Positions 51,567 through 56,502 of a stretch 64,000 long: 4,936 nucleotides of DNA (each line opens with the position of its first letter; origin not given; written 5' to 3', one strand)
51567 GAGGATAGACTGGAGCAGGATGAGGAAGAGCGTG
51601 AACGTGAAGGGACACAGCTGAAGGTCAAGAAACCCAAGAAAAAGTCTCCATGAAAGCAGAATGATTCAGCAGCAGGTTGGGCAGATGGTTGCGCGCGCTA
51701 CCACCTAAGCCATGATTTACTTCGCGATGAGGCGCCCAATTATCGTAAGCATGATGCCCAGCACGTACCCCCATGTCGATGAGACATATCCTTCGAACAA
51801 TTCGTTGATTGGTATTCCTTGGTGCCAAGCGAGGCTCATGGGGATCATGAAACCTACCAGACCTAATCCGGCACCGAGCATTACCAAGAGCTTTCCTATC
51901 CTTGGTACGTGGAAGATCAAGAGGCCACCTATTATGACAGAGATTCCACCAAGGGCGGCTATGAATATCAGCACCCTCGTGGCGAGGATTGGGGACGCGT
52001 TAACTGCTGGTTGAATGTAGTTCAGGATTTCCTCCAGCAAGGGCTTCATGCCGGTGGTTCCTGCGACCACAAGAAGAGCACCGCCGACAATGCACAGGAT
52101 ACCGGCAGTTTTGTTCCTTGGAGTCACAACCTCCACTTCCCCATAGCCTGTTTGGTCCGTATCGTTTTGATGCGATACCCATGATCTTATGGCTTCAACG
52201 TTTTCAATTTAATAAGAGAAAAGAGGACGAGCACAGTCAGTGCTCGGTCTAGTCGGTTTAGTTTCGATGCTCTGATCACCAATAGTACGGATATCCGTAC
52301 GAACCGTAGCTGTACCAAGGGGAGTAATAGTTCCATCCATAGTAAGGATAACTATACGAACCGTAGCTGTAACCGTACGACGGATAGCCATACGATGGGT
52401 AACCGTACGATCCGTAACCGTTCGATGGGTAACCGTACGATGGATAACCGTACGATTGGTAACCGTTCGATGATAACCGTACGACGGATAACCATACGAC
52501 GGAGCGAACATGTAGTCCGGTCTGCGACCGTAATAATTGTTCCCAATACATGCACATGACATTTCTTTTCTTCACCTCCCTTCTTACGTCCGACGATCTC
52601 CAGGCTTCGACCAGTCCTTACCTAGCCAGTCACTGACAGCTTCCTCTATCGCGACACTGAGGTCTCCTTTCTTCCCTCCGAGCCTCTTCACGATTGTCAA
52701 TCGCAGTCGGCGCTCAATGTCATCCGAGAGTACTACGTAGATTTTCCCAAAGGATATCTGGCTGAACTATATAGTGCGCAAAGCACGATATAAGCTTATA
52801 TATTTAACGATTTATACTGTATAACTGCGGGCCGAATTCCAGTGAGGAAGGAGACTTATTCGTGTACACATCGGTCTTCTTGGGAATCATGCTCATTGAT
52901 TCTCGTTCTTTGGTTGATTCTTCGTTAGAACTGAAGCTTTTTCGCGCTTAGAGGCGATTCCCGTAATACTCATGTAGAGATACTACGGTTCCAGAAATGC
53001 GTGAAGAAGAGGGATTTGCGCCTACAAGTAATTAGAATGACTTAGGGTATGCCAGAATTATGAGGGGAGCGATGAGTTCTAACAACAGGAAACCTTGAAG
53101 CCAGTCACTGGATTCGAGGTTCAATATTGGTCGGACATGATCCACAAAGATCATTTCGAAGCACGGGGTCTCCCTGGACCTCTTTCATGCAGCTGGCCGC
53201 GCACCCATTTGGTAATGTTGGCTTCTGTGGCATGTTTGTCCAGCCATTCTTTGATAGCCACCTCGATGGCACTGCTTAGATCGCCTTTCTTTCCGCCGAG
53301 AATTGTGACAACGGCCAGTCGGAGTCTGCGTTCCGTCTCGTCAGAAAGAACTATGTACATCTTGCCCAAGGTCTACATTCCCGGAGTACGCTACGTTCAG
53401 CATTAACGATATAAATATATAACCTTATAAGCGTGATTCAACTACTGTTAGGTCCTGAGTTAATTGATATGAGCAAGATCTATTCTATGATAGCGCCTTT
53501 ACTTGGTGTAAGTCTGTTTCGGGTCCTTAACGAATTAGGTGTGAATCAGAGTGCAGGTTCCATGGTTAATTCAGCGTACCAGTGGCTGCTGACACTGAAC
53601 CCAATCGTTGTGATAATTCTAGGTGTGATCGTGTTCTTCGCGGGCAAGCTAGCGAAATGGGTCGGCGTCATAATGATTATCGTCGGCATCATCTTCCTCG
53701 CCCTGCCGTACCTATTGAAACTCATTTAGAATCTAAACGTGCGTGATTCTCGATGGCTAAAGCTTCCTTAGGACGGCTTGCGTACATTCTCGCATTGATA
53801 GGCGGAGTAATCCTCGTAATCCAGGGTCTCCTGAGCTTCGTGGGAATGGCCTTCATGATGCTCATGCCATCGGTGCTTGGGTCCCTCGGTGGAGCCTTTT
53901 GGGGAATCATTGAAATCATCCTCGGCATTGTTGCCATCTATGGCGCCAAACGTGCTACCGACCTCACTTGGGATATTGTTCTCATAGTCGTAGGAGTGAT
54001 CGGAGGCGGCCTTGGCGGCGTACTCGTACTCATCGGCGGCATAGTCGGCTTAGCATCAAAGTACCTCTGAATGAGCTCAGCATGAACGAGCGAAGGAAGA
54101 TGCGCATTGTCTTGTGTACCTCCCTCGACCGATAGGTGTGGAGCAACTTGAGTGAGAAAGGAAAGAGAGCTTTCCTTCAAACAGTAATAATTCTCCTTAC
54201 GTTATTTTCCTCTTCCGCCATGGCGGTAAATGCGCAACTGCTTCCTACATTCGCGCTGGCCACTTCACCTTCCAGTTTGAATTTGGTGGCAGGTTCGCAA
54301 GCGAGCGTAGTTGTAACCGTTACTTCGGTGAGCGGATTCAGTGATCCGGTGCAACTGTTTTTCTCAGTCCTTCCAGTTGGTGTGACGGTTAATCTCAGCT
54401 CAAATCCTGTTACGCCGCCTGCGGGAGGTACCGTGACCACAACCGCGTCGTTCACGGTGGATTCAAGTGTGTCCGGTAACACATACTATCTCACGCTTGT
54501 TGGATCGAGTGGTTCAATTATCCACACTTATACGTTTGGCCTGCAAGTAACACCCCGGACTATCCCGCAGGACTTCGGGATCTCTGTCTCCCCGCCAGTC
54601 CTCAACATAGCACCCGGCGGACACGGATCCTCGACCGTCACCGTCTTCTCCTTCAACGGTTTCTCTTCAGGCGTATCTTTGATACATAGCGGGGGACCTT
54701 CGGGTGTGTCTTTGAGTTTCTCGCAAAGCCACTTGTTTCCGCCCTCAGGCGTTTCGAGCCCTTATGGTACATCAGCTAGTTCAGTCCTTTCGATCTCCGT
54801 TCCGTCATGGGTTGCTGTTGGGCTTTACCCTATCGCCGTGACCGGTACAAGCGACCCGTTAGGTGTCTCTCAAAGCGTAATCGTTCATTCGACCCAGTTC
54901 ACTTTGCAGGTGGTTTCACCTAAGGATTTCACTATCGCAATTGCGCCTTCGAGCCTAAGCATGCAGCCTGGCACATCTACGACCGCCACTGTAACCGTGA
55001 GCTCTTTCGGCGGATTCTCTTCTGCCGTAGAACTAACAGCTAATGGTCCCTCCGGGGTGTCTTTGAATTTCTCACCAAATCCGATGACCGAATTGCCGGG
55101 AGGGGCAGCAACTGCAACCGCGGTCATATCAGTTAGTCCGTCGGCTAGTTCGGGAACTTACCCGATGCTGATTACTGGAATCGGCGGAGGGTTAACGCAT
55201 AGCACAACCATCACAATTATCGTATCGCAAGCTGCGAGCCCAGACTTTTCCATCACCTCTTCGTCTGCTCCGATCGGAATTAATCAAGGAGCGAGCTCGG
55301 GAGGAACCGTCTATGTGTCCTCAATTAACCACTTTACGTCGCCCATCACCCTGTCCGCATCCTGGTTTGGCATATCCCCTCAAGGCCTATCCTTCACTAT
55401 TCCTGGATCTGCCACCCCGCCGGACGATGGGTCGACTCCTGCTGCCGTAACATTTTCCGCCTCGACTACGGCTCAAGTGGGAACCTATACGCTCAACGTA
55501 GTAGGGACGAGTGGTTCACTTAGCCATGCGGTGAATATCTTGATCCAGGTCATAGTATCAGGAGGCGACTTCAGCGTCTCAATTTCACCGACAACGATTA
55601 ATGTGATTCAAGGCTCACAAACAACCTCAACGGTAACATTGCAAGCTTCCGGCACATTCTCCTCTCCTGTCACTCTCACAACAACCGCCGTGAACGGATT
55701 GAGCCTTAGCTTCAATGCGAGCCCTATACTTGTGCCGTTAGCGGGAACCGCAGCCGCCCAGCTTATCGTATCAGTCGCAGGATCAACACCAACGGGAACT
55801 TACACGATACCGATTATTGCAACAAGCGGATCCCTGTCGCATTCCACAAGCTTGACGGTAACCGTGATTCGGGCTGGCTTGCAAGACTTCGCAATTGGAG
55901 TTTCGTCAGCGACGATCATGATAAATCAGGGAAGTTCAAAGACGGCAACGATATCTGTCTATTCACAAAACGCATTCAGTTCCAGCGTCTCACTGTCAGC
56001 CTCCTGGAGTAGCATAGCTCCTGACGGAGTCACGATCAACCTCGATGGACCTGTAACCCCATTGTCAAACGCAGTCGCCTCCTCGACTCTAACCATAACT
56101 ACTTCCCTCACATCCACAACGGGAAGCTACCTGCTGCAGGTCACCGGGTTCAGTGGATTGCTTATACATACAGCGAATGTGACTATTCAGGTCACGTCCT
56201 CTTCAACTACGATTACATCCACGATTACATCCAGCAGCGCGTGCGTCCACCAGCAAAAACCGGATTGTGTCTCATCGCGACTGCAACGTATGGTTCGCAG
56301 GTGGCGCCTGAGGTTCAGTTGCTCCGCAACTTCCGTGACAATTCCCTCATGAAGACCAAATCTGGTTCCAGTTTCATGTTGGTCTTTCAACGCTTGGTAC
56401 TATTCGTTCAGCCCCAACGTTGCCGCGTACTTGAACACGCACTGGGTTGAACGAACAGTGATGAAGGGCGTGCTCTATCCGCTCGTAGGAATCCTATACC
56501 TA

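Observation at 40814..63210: About 22 kb of integrated-element remnants stacked in tandem on a single tRNA gene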

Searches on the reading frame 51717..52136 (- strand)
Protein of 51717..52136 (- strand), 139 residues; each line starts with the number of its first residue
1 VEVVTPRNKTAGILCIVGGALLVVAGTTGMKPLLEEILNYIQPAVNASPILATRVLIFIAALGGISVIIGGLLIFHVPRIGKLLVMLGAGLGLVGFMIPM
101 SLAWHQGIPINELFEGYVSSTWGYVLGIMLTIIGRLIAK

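Call 14: search_protein_families(library=pfam, proteins=[window:51717-52136:-], max_evalue=0.01)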
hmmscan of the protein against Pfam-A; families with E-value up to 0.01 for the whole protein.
window:51717-52136:- (139 aa): 1 family
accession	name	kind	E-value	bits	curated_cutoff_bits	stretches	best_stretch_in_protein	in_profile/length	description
PF07291.16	MauE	-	0.0022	18.8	27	1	12-107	6-94/128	Methylamine utilisation protein MauE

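Call 92: search_protein_families(library=phrogs, proteins=[window:51717-52136:-], max_evalue=0.01)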
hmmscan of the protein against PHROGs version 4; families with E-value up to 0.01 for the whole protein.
window:51717-52136:- (139 aa): 0 families

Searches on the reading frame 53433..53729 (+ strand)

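Call 49: search_protein_families(library=pfam, proteins=[window:53433-53729:+], max_evalue=0.01)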
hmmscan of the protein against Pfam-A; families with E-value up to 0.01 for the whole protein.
window:53433-53729:+ (98 aa): 1 family
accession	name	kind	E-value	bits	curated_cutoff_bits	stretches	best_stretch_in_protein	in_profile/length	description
PF22570.1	LiaF-TM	-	0.004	18.4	27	1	31-92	14-66/98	LiaF transmembrane domain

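Call 92: search_protein_families(library=phrogs, proteins=[window:53433-53729:+], max_evalue=0.01)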
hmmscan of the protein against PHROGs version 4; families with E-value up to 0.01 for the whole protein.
window:53433-53729:+ (98 aa): 0 families

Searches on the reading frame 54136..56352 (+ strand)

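Call 14: search_protein_families(library=pfam, proteins=[window:54136-56352:+], max_evalue=0.01)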
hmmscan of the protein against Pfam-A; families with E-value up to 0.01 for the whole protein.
window:54136-56352:+ (738 aa): 1 family
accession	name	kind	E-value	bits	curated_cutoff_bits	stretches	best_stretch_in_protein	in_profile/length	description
PF10633.15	NPCBM_assoc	-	0.0037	17.9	24.4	1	276-344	1-71/78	NPCBM-associated, NEW3 domain of alpha-galactosidase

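Call 77: search_protein_families(library=ncbifam, proteins=[window:54136-56352:+], max_evalue=0.01)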
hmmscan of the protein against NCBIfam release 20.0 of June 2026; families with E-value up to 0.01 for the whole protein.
window:54136-56352:+ (738 aa): 1 family
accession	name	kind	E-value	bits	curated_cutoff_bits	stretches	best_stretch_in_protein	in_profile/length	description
NF058595.1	invert_tail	domain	9.2e-09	35.6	37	2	548-577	83-112/113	lipo-invert putative C-terminal anchoring domain-containing protein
